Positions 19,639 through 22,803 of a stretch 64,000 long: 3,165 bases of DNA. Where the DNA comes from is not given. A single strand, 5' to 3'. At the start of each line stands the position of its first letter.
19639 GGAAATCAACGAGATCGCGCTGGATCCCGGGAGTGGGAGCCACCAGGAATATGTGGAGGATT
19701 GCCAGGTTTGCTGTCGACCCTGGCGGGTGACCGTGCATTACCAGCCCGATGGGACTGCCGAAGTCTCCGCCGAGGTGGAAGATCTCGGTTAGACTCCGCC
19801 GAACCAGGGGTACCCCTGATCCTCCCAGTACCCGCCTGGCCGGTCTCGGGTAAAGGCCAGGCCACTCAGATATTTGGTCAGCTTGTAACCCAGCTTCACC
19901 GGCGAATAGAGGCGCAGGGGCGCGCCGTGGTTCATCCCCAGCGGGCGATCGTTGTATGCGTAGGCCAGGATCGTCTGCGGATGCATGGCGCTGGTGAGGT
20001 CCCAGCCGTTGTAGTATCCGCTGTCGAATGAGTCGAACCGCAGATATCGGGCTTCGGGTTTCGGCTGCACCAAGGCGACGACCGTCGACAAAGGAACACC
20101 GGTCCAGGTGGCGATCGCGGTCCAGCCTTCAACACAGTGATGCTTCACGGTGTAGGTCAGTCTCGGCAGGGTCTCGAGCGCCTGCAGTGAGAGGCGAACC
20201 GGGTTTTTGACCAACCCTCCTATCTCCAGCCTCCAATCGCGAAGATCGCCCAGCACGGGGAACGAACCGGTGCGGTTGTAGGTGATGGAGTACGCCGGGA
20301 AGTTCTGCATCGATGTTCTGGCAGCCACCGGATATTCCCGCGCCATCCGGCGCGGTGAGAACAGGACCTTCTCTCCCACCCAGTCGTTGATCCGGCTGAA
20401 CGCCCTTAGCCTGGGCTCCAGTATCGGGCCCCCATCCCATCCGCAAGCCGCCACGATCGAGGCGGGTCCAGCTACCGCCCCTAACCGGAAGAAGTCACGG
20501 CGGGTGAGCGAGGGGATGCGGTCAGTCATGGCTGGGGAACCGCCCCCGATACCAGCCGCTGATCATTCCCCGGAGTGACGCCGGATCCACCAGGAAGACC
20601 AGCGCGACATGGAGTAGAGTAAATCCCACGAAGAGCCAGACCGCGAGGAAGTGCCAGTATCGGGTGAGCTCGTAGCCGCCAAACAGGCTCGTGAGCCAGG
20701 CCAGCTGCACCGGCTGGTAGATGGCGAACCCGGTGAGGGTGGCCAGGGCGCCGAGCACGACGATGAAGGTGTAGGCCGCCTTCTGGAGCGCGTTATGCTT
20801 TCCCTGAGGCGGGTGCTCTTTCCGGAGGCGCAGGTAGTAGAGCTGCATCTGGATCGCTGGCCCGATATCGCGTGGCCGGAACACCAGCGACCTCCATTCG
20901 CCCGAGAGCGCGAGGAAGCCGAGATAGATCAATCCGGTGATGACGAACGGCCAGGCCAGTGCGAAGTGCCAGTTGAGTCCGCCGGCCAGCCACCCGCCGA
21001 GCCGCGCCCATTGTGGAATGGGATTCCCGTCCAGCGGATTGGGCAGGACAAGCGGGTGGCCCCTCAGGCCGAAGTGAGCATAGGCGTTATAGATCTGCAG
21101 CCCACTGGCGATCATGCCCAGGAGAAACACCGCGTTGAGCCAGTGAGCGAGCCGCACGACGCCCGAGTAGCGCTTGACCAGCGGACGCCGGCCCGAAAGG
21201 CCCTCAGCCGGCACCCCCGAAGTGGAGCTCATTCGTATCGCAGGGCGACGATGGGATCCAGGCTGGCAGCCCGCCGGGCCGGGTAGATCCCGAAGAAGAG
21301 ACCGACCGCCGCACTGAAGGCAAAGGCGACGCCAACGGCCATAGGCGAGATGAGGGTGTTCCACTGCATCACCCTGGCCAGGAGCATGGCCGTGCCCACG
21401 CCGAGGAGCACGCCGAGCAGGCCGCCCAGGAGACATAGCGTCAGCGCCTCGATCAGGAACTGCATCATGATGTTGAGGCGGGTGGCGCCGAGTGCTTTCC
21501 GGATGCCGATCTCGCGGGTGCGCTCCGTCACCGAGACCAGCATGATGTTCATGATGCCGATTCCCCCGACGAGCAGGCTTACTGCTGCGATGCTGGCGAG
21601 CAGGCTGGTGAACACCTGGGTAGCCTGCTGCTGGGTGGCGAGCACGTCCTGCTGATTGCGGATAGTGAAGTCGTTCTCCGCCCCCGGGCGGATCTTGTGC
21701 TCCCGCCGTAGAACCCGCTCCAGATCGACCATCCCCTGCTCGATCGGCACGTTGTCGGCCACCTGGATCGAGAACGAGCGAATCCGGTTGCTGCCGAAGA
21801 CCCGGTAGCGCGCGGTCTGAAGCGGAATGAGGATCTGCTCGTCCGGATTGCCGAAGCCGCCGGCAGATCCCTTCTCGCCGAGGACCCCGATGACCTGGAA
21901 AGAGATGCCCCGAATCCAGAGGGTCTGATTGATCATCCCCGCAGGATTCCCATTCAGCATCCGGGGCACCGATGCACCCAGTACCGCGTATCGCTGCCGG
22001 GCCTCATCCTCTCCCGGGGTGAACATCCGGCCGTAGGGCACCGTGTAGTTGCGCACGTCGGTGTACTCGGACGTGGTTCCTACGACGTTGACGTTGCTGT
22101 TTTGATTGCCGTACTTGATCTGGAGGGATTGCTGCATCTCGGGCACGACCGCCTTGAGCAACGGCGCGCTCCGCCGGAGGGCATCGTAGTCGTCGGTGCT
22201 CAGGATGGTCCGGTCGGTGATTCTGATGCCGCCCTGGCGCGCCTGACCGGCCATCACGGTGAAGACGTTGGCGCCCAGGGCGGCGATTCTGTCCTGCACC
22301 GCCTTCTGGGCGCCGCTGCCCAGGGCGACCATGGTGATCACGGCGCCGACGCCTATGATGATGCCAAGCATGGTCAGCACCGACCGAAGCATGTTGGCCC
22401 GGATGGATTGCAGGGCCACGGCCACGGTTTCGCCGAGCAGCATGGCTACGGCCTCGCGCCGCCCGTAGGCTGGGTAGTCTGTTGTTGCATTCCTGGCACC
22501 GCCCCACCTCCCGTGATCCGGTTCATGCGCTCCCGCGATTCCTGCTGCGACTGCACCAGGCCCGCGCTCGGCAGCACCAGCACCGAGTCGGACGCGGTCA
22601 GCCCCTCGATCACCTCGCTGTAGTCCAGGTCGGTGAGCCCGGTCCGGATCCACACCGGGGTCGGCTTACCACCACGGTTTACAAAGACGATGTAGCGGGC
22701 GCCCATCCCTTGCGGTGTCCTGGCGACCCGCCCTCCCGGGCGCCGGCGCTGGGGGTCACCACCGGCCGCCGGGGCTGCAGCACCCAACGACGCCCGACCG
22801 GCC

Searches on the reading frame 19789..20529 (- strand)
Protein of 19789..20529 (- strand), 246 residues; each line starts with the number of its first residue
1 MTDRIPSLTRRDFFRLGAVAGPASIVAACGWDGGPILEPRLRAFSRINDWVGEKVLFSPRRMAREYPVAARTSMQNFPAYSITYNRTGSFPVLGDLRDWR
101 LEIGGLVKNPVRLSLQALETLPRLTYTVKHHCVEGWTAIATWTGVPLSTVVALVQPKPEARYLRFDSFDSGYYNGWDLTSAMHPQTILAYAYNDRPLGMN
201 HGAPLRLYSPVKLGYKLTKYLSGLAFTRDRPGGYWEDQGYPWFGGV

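Call 71: search_protein_families(library=pfam, max_evalue=0.00001, proteins=[window:19789-20529:-])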
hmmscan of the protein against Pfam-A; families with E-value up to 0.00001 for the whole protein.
window:19789-20529:- (246 aa): 1 family
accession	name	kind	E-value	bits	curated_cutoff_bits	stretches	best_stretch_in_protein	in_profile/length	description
PF00174.25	Oxidored_molyb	-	9.9e-35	120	24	1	94-235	7-169/169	Oxidoreductase molybdopterin binding domain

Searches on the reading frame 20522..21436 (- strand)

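Call 71: search_protein_families(library=pfam, max_evalue=0.00001, proteins=[window:20522-21436:-])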
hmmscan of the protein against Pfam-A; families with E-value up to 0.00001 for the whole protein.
window:20522-21436:- (304 aa): 1 family
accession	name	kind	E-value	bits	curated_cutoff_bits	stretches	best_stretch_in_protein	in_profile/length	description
PF01292.26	Ni_hydr_CYTB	-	6.6e-29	101.4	30.1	1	89-294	1-179/179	Prokaryotic cytochrome b561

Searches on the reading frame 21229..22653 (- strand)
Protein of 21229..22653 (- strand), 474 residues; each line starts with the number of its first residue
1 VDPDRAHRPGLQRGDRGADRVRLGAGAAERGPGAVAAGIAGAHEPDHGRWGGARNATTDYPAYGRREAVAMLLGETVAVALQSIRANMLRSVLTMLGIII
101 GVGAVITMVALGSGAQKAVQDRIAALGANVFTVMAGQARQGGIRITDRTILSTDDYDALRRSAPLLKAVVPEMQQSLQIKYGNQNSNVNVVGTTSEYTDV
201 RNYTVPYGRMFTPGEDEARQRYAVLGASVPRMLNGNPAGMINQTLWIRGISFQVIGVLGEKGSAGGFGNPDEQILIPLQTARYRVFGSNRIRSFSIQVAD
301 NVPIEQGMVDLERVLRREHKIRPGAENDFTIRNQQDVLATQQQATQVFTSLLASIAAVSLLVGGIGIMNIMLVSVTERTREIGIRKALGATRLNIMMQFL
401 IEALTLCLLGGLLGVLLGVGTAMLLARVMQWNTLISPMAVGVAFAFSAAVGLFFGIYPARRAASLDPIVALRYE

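Call 70: search_protein_families(library=pfam, max_evalue=0.00001, proteins=[window:21229-22653:-])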
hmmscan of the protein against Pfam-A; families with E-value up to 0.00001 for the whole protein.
window:21229-22653:- (474 aa): 2 families
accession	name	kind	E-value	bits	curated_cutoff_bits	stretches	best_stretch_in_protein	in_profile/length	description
PF12704.14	MacB_PCD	-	6.9e-45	154.3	27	1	91-312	1-205/207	MacB-like periplasmic core domain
PF02687.27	FtsX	-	2.8e-21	76.2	25.5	1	354-467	2-120/120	FtsX-like permease C-terminal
